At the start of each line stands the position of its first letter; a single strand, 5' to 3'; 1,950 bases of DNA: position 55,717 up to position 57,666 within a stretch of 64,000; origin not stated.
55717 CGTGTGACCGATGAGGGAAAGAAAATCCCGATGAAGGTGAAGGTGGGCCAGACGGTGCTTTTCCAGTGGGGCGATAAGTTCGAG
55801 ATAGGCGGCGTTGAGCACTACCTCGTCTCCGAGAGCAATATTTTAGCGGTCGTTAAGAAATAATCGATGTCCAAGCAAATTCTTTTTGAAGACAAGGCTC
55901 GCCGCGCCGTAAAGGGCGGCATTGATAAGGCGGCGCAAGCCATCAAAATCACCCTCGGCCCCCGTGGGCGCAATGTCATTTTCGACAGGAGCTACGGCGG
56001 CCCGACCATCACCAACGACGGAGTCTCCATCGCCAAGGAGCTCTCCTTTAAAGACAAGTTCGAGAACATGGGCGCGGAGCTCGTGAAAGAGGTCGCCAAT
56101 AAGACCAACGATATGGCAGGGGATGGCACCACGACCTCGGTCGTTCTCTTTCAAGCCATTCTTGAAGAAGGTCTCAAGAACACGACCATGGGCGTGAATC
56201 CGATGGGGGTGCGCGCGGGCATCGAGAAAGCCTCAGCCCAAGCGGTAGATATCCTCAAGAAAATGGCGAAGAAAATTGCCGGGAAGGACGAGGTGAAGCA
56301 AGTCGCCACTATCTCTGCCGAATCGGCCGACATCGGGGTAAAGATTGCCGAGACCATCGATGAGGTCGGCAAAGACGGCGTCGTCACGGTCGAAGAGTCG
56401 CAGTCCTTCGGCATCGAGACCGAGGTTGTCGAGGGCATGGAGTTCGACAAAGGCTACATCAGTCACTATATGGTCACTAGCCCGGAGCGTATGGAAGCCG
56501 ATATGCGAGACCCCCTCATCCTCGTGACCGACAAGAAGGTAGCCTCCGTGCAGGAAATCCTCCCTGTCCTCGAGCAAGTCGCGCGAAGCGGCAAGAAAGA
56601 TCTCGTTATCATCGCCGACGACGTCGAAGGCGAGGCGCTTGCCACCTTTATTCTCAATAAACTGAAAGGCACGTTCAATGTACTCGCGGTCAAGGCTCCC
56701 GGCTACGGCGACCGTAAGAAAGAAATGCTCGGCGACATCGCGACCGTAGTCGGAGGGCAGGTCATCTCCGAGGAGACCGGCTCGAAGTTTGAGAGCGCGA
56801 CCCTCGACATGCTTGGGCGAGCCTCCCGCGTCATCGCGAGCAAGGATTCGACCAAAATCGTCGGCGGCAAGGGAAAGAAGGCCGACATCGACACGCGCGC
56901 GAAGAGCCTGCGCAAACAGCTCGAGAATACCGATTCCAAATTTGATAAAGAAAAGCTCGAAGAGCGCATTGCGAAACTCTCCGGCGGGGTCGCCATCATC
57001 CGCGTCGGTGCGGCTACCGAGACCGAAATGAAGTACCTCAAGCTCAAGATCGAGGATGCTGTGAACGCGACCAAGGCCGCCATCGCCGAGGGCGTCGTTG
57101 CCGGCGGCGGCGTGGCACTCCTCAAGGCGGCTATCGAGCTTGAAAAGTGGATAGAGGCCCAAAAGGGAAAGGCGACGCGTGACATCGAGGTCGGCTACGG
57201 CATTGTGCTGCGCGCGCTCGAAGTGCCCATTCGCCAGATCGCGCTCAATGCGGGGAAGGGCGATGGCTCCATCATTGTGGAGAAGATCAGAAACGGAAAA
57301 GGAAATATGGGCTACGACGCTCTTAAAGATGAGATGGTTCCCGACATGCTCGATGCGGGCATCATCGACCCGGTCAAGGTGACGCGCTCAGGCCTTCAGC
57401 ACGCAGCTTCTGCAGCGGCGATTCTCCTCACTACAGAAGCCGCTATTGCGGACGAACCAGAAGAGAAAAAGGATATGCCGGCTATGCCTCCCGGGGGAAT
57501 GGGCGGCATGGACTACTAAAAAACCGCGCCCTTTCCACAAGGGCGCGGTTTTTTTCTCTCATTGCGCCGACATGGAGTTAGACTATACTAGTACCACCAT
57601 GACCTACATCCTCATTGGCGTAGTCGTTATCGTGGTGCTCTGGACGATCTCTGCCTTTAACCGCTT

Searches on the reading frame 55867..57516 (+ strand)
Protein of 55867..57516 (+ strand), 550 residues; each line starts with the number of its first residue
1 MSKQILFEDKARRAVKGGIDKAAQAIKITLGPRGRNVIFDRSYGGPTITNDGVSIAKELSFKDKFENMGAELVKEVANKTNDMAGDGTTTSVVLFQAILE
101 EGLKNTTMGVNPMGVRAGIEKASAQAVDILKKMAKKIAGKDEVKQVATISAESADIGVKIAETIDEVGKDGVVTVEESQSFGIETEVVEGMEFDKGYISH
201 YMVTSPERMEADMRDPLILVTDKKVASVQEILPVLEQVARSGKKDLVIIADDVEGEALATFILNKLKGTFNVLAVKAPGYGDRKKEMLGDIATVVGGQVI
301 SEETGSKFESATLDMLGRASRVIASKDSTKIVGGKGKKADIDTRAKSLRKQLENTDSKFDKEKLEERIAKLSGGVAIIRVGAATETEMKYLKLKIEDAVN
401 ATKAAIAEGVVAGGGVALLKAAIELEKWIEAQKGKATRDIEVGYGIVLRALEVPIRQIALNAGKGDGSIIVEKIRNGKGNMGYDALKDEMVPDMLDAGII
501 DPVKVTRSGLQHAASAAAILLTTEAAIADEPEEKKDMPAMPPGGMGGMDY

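Call 55: find_homologous_proteins(query=window:55867-57516:+, max_evalue=1e-150)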
Query window:55867-57516:+ (550 aa): 7869 proteins with E <= 1e-150 among 8000 candidates; the best 120 are listed.
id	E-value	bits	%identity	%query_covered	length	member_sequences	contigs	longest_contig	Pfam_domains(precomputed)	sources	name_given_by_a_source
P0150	0.0e+0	1147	100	100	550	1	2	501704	PF00118.30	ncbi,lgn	-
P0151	0.0e+0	1014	87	100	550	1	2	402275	PF00118.30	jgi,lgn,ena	-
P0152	1.0e-279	947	82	98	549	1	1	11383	PF00118.30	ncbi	-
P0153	1.4e-260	883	76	100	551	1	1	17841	PF00118.30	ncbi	-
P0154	4.5e-256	869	74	100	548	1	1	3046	PF00118.30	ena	-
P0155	6.0e-256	868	75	100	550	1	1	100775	PF00118.30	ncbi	-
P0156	1.6e-254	863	74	100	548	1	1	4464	PF00118.30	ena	-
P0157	4.1e-254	862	73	100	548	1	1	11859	PF00118.30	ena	-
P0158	7.5e-253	858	74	97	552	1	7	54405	PF00118.30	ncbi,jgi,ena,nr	ncbi:chaperonin GroL [Candidatus Kaiserbacteria bacterium RIFCSPHIGHO2_01_FULL_51_33]|nr:MAG: chaper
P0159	8.5e-252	854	74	97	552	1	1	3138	PF00118.30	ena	-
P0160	2.6e-251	853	73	100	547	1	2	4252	PF00118.30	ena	-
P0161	5.5e-250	849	73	100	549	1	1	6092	PF00118.30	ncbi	-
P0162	1.8e-248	843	71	95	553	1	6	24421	PF00118.30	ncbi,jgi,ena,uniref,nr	ncbi:chaperonin GroL [Candidatus Kaiserbacteria bacterium RIFCSPHIGHO2_01_FULL_49_13]|uniref:Chapero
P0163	3.4e-248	843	73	100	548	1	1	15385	PF00118.30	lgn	-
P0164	6.6e-248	842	71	100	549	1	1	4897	PF00118.30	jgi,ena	-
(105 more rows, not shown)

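Call 56: find_encoding_contigs(protein=P0152, flank=10000, max_places=2)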
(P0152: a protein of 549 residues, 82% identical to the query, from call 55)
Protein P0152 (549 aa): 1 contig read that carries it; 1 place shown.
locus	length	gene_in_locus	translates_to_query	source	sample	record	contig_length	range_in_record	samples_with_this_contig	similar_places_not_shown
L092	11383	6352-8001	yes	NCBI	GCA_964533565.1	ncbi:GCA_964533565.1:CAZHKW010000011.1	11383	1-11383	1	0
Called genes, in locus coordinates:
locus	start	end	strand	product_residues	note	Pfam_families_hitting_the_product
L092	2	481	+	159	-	?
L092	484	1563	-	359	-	PF07690:MFS_1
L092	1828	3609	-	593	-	PF00753:Lactamase_B, PF23023:Anti-Pycsar_Apyc1 (weak), PF12706:Lactamase_B_2, PF22505:RNase_J_b_CASP, PF07521:RMMBL (weak), PF17770:RNase_J_C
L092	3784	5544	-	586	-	PF00496:SBP_bac_5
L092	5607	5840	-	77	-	PF03840:SecG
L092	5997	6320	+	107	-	PF00166:Cpn10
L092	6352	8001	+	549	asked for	PF00118:Cpn60_TCP1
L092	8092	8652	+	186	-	PF04011:LemA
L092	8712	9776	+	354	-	PF01435:Peptidase_M48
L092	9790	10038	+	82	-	-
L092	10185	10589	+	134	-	-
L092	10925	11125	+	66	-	-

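Call 57: find_encoding_contigs(protein=P0153, flank=10000, max_places=2)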
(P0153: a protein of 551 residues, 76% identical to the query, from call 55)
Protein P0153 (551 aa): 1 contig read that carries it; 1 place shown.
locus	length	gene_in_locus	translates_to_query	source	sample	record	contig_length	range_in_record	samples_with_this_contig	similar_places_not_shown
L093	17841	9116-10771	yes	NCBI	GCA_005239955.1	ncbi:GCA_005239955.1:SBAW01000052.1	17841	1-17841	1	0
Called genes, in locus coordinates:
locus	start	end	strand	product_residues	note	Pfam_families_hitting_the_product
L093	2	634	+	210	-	?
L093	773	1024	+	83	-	PF00076:RRM_1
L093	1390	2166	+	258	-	PF00657:Lipase_GDSL, PF13472:Lipase_GDSL_2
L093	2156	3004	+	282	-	PF00730:HhH-GPD, PF00633:HHH (weak)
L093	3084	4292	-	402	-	PF07690:MFS_1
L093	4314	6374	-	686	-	PF00753:Lactamase_B, PF23023:Anti-Pycsar_Apyc1 (weak), PF12706:Lactamase_B_2, PF22505:RNase_J_b_CASP, PF17770:RNase_J_C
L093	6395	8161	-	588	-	PF00496:SBP_bac_5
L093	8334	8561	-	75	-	PF03840:SecG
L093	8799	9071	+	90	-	PF00166:Cpn10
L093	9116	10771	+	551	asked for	PF00118:Cpn60_TCP1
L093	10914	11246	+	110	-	-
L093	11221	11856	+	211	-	PF04011:LemA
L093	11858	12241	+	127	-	-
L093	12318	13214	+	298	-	PF01435:Peptidase_M48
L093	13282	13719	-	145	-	PF01371:Trp_repressor (faint)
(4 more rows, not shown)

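Call 58: find_encoding_contigs(protein=P0155, flank=10000, max_places=2)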
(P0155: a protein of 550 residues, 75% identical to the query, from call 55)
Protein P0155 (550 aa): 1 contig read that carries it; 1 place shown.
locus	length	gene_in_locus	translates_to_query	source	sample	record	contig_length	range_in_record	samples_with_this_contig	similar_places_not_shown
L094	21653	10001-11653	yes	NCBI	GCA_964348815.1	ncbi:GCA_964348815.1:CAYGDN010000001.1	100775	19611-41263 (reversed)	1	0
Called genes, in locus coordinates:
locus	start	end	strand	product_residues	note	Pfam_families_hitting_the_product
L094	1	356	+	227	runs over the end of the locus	PF04203:Sortase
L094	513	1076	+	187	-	PF04542:Sigma70_r2, PF08281:Sigma70_r4_2, PF04545:Sigma70_r4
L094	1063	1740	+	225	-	-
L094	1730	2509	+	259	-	-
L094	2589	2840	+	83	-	PF28442:DUF8400 (faint), PF00076:RRM_1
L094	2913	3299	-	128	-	PF14325:DUF4383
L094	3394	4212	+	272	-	PF00730:HhH-GPD, PF00633:HHH (weak)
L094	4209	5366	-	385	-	PF07690:MFS_1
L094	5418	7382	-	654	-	PF00753:Lactamase_B, PF23023:Anti-Pycsar_Apyc1 (weak), PF12706:Lactamase_B_2, PF22505:RNase_J_b_CASP, PF17770:RNase_J_C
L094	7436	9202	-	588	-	PF00496:SBP_bac_5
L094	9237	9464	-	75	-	PF03840:SecG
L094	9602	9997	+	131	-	PF00166:Cpn10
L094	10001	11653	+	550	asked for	PF00118:Cpn60_TCP1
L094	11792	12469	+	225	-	-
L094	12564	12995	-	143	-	-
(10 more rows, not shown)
